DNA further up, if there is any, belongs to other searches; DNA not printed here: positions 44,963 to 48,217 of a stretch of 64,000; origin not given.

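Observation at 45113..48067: Unusual protein architecture: 5-TM anchor + c554-like haem block with a CX4CH site + long TPR domain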

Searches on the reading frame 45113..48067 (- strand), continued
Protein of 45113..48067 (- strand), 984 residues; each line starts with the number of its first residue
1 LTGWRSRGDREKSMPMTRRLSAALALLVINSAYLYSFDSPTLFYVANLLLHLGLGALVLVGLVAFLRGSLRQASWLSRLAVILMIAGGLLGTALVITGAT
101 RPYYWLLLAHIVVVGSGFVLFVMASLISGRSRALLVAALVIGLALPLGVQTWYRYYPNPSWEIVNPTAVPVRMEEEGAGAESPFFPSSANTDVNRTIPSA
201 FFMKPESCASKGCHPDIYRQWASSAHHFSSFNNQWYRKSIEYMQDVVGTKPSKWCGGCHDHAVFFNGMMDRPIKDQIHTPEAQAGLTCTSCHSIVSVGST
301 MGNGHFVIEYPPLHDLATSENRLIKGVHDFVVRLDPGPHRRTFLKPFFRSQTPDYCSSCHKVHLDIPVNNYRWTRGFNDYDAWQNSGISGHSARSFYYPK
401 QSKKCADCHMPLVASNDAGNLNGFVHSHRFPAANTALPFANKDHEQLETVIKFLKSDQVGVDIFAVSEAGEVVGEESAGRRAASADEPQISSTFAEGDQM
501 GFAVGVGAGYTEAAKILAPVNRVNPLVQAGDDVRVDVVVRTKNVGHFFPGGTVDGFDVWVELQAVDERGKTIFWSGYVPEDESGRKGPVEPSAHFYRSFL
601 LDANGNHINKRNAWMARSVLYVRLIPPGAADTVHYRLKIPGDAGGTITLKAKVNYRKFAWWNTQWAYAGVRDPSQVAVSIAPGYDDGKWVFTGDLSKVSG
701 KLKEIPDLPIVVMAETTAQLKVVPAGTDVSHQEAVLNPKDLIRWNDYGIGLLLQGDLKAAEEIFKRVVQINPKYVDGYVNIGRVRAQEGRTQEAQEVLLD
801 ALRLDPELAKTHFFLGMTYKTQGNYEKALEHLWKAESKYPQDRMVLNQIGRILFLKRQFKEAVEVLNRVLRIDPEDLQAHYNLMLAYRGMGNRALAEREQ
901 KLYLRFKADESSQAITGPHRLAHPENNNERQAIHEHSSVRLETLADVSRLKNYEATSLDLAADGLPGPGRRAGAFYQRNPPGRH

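Call 83: list_cluster_members(proteins=[window:45113-48067:-, window:45113-48028:-, window:45113-48022:-])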
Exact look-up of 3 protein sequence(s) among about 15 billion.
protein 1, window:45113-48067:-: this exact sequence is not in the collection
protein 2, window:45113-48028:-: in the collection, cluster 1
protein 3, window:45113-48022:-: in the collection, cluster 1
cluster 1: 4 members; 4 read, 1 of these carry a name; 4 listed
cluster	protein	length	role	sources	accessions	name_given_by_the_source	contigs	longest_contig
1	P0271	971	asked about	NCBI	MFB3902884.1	MAG: tetratricopeptide repeat protein [Acidobacteriota bacterium]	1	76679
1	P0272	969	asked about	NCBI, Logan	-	-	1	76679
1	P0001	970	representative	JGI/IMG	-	-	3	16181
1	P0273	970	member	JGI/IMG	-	-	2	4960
